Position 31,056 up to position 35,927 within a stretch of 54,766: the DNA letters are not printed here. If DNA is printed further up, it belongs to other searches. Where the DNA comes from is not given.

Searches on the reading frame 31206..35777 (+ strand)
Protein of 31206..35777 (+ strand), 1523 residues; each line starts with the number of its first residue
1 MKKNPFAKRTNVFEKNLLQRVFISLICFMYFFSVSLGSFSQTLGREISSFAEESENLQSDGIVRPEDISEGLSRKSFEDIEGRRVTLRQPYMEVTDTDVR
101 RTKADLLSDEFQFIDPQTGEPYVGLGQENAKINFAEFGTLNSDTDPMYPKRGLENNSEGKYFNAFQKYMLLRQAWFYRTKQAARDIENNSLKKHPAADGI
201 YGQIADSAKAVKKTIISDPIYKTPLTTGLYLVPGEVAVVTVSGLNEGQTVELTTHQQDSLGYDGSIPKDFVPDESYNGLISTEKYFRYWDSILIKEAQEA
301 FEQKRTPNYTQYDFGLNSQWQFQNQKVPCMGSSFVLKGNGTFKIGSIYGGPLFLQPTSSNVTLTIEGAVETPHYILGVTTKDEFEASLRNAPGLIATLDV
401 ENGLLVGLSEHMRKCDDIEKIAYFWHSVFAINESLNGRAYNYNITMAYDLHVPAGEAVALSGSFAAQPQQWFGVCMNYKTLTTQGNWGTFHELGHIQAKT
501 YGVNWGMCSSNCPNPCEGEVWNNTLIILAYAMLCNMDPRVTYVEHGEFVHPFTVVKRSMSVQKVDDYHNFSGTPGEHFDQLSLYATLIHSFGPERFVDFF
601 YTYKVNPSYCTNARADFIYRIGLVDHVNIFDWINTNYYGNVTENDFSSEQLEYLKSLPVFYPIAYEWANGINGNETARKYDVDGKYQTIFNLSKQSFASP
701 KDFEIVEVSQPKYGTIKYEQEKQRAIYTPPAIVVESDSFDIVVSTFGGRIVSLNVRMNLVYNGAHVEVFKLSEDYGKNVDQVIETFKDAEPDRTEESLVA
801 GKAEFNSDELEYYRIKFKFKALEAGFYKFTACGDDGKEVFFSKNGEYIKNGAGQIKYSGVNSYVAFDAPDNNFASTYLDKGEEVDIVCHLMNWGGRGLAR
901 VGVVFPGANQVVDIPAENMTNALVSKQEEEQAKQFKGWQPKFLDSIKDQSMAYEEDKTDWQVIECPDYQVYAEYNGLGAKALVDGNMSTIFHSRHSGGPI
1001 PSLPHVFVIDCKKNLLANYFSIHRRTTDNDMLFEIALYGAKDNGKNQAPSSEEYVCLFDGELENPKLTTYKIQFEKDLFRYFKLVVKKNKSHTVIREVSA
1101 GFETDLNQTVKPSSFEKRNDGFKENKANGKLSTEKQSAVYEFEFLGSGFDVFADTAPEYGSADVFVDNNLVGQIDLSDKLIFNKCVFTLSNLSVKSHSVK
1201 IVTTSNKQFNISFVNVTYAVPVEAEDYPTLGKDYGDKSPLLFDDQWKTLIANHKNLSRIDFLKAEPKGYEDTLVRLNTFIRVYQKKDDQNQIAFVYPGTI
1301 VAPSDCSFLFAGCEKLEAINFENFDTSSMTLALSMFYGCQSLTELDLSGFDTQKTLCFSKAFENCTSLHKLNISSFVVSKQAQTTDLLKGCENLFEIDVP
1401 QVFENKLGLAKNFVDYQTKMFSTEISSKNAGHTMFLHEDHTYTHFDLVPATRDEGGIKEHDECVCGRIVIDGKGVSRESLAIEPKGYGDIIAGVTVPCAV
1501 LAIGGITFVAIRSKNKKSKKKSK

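Call 101: list_cluster_members(proteins=[window:31206-35777:+, window:26622-29000:+, window:51210-53423:+, window:43271-44812:-, window:49530-51032:+])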
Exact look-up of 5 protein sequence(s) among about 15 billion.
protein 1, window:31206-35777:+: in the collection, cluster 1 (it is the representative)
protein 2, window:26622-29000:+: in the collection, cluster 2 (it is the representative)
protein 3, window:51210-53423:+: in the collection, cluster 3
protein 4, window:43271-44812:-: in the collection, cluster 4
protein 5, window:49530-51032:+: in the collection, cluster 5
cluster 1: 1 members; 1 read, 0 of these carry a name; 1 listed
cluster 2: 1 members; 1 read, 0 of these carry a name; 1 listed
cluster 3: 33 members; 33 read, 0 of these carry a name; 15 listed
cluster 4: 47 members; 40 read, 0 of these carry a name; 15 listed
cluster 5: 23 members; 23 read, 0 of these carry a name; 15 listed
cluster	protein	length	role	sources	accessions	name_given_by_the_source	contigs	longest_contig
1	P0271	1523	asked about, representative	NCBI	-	-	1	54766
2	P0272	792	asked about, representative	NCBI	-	-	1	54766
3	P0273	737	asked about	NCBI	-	-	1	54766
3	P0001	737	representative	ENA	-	-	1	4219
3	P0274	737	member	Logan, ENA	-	-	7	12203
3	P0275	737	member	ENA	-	-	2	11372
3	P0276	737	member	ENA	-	-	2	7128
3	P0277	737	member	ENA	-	-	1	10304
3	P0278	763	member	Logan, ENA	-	-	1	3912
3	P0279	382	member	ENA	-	-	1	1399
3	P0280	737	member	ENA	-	-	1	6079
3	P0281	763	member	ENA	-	-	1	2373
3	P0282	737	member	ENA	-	-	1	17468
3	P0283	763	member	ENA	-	-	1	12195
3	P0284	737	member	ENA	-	-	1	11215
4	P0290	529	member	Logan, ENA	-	-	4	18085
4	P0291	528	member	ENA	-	-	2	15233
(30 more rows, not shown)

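Call 102: find_encoding_contigs(protein=P0282, flank=10000, max_places=3)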
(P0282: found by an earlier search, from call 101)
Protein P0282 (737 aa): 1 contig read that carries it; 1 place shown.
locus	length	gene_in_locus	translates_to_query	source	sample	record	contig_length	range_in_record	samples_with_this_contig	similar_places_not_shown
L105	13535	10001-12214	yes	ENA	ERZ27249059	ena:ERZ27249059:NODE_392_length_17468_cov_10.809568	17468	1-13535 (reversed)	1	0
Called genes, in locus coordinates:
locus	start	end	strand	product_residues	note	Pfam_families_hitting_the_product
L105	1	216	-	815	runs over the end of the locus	PF02384:N6_Mtase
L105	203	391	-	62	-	-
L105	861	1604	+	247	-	PF18734:HEPN_AbiU2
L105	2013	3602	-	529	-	PF00239:Resolvase, PF07508:Recombinase, PF13408:Zn_ribbon_recom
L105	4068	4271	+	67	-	-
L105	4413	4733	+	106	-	-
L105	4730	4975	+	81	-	-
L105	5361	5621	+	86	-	-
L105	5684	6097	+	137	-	-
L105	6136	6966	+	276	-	-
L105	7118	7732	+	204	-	PF00657:Lipase_GDSL, PF13472:Lipase_GDSL_2, PF16255:Lipase_GDSL_lke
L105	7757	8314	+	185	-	-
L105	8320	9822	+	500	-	-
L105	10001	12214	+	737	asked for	-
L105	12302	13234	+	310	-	PF23343:REP_ORF2-G2P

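Call 103: find_encoding_contigs(protein=P0290, flank=10000, max_places=4)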
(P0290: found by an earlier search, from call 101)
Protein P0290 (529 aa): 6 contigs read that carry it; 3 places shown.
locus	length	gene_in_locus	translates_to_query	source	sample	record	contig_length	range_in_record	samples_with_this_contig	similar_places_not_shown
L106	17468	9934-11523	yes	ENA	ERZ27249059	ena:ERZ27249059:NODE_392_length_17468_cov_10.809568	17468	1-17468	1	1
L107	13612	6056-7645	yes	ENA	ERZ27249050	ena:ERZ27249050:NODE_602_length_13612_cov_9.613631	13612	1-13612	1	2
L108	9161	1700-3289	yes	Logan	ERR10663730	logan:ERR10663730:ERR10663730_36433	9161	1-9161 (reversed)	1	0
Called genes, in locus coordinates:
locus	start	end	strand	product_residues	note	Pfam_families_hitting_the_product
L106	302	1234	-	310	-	PF23343:REP_ORF2-G2P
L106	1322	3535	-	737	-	-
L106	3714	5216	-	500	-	-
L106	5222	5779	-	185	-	-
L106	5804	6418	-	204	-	PF00657:Lipase_GDSL, PF13472:Lipase_GDSL_2, PF16255:Lipase_GDSL_lke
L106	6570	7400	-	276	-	-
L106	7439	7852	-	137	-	-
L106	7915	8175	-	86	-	-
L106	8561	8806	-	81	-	-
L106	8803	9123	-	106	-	-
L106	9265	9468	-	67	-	-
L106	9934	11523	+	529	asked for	PF00239:Resolvase, PF07508:Recombinase, PF13408:Zn_ribbon_recom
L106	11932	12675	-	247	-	PF18734:HEPN_AbiU2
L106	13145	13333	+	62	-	-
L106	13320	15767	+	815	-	PF02384:N6_Mtase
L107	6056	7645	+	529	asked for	PF00239:Resolvase, PF07508:Recombinase, PF13408:Zn_ribbon_recom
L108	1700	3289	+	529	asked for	PF00239:Resolvase, PF07508:Recombinase, PF13408:Zn_ribbon_recom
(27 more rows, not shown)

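Call 108: find_encoding_contigs(protein=P0291, flank=10000, max_places=3)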
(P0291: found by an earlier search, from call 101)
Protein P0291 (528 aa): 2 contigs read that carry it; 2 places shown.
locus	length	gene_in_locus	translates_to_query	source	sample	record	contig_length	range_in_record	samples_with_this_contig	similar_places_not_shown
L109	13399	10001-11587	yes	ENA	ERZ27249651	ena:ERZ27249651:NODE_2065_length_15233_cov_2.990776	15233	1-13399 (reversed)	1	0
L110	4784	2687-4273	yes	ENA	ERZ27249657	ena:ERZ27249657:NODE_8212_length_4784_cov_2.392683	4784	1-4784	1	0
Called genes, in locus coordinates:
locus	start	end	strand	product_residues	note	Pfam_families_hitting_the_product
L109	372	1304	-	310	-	PF23343:REP_ORF2-G2P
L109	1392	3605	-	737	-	-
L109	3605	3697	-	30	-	-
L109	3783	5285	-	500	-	-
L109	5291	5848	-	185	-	-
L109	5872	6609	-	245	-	PF00657:Lipase_GDSL, PF13472:Lipase_GDSL_2, PF16255:Lipase_GDSL_lke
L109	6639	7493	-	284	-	-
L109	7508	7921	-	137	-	-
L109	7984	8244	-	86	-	-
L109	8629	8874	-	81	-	-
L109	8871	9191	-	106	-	-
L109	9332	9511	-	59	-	-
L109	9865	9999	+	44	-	-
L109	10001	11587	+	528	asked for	PF00239:Resolvase, PF07508:Recombinase, PF13408:Zn_ribbon_recom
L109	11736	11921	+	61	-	-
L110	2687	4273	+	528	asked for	PF00239:Resolvase, PF07508:Recombinase, PF13408:Zn_ribbon_recom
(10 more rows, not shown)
